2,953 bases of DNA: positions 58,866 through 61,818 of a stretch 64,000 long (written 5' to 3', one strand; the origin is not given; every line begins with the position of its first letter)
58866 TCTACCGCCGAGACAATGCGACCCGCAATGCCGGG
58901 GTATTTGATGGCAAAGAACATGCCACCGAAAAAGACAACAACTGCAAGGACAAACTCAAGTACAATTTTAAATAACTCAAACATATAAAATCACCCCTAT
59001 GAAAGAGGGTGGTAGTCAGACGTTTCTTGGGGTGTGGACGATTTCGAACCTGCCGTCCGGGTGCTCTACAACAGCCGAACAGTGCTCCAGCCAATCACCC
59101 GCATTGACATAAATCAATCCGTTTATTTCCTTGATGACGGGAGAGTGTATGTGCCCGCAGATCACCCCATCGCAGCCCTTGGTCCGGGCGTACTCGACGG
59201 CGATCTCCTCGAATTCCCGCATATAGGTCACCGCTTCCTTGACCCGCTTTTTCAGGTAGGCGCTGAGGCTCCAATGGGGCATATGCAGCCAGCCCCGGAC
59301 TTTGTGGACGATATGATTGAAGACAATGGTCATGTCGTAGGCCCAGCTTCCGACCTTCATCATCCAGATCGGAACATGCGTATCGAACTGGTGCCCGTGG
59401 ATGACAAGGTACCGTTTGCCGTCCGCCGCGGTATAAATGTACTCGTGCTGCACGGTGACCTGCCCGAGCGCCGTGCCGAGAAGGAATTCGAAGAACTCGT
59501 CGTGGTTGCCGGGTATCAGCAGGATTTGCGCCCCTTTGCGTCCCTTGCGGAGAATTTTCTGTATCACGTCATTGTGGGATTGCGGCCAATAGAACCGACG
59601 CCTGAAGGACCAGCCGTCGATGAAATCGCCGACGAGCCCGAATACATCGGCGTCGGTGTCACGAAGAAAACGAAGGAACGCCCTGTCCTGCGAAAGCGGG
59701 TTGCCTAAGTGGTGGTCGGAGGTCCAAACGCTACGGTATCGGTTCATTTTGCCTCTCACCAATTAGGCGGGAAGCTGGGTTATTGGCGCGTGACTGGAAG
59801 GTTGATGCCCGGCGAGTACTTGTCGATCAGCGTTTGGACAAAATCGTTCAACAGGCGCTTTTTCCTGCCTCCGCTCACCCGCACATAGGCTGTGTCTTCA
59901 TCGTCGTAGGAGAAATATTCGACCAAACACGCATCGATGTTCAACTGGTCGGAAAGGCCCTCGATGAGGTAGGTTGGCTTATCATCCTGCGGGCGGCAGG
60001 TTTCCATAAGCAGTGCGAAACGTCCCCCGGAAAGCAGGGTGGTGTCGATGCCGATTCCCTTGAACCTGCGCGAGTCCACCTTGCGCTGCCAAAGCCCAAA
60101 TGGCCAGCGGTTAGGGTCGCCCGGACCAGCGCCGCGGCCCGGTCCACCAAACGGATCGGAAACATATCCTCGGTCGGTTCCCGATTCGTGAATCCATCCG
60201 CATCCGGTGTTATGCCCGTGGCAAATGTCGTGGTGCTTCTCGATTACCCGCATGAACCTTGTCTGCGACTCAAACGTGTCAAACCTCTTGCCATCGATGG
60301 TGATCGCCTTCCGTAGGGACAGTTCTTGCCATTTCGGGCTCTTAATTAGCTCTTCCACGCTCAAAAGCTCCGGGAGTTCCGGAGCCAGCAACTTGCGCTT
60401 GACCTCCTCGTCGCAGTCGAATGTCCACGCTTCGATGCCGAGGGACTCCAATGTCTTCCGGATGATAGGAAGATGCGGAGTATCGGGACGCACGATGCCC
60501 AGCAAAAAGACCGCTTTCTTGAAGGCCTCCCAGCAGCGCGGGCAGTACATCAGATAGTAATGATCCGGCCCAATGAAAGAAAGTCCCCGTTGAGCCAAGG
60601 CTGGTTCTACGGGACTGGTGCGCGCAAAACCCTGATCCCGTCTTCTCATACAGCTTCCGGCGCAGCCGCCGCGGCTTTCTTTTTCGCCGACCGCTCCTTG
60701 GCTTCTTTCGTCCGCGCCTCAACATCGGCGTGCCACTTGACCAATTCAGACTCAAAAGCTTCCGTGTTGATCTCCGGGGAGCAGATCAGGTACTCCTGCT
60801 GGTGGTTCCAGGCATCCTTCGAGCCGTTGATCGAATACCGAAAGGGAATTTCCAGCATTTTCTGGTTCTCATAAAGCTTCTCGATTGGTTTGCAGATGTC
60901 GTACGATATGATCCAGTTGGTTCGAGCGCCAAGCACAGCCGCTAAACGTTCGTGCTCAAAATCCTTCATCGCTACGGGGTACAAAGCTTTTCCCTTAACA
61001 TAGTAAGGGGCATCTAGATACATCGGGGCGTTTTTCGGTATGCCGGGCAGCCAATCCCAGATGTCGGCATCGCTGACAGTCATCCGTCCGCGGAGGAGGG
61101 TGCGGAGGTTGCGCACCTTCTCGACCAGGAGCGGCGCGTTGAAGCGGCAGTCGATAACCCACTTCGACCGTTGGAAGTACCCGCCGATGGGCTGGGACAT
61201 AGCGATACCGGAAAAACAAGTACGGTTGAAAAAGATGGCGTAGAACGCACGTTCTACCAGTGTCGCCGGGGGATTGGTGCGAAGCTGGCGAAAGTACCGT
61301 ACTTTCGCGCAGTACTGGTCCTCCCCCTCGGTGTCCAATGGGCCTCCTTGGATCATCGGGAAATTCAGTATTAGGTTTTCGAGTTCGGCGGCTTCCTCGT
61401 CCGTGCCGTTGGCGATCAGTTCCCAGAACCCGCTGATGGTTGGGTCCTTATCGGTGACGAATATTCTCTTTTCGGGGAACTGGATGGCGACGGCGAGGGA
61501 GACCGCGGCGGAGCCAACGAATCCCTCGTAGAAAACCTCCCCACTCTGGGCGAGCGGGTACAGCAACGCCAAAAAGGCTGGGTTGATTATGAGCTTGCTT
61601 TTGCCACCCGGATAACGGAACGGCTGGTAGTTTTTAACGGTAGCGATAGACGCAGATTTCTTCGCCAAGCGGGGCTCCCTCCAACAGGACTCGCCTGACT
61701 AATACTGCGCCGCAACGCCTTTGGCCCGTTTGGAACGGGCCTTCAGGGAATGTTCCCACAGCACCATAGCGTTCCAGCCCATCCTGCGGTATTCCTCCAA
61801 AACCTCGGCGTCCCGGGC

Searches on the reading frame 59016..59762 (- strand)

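Call 89: search_protein_families(library=phrogs, proteins=[window:59016-59762:-], max_evalue=0.001)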
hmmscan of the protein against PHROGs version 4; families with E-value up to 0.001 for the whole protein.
window:59016-59762:- (248 aa): 2 families
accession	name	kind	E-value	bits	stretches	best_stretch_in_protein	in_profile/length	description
phrog_7339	-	DNA, RNA and nucleotide metabolism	3.1e-06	27.7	1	11-214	32-207/263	DNA repair exonuclease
phrog_1649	-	other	1.2e-05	25.1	0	13-89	40-105/308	metallo-phosphoesterase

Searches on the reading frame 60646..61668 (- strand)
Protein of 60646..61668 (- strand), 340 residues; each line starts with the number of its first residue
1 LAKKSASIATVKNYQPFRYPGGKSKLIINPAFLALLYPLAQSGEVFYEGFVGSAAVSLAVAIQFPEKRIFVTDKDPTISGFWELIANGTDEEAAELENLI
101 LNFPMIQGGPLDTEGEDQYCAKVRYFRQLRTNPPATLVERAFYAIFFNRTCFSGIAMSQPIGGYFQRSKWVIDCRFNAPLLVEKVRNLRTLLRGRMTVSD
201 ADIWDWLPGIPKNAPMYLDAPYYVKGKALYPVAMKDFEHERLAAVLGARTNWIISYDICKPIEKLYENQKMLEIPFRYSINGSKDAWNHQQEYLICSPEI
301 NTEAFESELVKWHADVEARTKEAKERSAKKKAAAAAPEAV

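Call 89: search_protein_families(library=phrogs, proteins=[window:60646-61668:-], max_evalue=0.001)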
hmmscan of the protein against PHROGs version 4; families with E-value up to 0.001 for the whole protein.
window:60646-61668:- (340 aa): 2 families
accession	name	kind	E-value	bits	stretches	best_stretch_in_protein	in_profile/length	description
phrog_56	-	other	7.4e-34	119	1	16-329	64-360/647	DNA methyltransferase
phrog_1996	-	other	0.00083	20.3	0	216-301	58-144/150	DNA methyltransferase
